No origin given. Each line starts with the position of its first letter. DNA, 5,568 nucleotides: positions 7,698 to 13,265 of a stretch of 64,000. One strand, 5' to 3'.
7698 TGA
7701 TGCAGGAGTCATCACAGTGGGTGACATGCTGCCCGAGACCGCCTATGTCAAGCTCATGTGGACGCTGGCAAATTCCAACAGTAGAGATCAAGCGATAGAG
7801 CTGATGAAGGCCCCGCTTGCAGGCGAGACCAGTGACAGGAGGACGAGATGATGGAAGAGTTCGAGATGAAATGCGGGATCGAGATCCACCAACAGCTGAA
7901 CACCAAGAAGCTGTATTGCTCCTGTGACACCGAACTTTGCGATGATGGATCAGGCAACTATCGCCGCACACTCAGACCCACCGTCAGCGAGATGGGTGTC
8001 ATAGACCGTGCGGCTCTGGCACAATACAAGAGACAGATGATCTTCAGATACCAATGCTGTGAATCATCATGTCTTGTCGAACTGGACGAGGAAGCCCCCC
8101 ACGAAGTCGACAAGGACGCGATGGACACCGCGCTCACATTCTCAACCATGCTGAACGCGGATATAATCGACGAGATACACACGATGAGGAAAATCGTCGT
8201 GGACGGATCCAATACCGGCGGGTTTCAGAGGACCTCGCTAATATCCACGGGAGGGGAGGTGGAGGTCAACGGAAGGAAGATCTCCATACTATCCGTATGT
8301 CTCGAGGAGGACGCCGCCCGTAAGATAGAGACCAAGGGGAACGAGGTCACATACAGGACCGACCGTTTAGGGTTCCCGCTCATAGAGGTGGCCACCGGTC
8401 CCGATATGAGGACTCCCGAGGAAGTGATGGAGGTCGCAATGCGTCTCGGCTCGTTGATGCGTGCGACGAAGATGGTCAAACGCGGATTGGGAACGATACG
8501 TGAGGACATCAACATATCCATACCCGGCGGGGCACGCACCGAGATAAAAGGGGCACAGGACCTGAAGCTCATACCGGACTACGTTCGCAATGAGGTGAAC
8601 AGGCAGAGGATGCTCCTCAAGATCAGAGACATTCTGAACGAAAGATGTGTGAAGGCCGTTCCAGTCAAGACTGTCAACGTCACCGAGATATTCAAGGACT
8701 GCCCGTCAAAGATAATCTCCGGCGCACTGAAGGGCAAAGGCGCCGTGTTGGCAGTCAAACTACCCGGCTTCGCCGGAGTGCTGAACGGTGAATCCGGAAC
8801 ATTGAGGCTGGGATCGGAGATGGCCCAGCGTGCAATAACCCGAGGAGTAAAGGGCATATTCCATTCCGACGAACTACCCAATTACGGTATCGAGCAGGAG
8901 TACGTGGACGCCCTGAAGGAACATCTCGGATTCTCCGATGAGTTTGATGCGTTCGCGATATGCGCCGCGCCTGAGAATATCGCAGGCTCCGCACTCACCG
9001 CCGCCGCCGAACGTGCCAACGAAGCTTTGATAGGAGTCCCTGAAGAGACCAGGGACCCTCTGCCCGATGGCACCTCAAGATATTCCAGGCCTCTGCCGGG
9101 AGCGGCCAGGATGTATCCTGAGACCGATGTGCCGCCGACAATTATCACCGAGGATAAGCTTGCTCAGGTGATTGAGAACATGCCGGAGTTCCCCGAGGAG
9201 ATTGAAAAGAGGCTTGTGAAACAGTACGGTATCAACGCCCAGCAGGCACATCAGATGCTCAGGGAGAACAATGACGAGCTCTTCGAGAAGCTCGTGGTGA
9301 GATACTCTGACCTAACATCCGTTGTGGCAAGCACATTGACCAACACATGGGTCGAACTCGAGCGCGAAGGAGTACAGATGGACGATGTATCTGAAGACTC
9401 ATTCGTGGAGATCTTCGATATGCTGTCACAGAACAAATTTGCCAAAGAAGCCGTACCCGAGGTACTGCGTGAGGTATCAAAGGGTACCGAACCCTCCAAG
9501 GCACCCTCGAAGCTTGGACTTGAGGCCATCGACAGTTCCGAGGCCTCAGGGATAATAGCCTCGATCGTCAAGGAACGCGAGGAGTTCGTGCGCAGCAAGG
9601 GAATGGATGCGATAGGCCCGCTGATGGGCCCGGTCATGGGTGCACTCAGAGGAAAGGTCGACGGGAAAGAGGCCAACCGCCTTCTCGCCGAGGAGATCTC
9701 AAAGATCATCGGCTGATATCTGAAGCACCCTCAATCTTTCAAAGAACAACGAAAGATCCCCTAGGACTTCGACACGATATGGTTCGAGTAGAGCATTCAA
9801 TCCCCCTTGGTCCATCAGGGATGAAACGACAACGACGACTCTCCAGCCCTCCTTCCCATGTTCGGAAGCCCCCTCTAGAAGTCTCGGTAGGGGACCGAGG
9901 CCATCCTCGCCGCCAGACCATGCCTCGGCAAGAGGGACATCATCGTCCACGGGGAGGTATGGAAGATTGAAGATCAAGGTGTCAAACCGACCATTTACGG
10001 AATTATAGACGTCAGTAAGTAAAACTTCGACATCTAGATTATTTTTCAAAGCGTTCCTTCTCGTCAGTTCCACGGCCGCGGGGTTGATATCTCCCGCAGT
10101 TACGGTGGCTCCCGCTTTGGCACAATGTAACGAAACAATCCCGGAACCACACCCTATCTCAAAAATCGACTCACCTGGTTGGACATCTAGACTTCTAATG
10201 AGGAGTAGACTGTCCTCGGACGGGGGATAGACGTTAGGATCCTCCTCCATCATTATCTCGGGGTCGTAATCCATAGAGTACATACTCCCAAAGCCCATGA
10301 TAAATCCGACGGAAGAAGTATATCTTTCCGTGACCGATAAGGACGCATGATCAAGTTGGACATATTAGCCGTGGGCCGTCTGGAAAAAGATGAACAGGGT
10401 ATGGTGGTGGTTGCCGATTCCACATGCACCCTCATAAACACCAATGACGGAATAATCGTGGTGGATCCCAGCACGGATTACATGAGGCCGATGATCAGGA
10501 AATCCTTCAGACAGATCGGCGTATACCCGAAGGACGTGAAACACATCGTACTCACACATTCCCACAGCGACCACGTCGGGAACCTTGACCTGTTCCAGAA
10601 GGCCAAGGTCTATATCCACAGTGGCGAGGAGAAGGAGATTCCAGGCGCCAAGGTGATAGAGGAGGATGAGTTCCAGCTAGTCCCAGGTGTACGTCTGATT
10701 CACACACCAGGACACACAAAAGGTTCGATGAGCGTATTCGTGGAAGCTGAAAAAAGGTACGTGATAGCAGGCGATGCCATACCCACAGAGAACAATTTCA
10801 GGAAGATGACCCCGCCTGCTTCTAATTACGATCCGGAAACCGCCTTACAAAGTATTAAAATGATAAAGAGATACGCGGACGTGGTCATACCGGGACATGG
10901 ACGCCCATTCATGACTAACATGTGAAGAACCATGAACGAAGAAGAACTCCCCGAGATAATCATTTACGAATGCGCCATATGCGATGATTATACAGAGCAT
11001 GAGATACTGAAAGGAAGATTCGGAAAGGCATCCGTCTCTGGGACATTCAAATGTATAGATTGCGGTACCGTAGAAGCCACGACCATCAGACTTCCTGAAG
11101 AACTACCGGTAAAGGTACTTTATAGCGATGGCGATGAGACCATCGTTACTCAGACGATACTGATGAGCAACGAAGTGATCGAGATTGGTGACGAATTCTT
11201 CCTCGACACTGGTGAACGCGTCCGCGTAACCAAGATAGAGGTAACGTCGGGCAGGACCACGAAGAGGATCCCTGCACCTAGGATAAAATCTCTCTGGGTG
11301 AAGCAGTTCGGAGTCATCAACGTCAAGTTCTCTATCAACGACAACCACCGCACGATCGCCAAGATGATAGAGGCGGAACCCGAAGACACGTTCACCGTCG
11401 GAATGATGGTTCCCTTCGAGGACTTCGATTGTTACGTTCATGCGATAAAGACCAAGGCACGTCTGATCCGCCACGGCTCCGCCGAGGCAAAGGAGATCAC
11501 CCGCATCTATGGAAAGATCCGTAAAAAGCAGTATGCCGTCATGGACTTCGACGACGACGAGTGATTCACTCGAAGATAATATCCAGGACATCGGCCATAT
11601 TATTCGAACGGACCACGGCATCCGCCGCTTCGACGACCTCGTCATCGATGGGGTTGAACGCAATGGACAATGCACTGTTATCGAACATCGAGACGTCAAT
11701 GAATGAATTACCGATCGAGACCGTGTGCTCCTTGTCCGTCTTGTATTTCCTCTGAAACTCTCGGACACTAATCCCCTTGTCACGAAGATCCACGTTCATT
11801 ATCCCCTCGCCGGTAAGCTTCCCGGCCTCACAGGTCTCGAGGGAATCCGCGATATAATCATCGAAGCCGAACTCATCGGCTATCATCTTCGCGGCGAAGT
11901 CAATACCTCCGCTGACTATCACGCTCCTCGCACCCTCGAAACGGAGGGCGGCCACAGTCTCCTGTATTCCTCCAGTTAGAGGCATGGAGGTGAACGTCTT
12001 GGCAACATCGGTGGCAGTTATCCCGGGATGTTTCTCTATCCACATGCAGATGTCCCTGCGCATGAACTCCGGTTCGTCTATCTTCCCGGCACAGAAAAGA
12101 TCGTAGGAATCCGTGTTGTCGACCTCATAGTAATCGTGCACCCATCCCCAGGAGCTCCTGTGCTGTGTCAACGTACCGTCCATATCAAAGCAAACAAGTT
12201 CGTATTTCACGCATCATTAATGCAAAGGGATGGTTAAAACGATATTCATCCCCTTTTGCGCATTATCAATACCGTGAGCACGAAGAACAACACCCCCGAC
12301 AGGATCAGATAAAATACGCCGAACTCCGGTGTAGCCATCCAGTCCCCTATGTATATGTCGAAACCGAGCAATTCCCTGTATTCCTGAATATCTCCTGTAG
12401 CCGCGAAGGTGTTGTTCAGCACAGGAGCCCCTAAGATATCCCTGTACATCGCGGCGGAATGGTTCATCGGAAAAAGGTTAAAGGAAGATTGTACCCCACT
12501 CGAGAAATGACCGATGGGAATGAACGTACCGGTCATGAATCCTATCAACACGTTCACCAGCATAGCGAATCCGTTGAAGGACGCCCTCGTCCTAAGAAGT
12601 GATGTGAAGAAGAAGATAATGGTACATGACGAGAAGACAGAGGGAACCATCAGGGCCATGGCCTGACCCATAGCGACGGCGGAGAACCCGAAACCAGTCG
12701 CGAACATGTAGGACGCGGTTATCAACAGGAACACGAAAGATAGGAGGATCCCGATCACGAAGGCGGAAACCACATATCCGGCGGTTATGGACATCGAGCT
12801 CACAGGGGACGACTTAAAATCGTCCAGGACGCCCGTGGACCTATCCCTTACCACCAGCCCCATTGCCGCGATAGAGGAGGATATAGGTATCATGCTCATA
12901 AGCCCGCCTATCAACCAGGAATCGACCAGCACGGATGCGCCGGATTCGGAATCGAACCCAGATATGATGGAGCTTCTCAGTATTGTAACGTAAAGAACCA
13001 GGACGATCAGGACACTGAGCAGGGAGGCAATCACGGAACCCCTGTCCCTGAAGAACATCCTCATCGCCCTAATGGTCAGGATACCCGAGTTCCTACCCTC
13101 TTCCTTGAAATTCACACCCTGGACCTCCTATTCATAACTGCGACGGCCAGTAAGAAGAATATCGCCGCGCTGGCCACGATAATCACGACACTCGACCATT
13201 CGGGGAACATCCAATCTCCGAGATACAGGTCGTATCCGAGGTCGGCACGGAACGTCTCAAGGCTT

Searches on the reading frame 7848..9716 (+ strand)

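Call 83: search_protein_families(library=pfam, proteins=[window:7848-9716:+], max_evalue=0.00001)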
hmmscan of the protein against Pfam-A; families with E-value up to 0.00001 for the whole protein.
window:7848-9716:+ (622 aa): 3 families
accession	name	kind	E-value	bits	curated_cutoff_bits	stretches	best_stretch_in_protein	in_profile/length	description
PF02934.20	GatB_N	-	1.3e-52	179.2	23.4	1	8-437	2-275/277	GatB/GatE catalytic domain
PF02637.23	GatB_Yqey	-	2e-20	73.6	27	1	477-617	1-148/148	GatB domain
PF02938.19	GAD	-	6.3e-07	30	23.4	1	290-383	1-95/95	GAD domain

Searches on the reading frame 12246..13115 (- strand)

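Call 83: search_protein_families(library=pfam, proteins=[window:12246-13115:-], max_evalue=0.00001)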
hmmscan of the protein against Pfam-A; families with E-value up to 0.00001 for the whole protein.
window:12246-13115:- (289 aa): 2 families
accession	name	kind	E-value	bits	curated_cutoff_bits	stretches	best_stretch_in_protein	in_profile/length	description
PF01061.29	ABC2_membrane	-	6.7e-13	49.1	26.9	1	12-227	5-209/211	ABC-2 type transporter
PF12698.13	ABC2_membrane_3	-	1.2e-12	48.1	31.6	1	68-282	164-346/347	ABC-2 family transporter protein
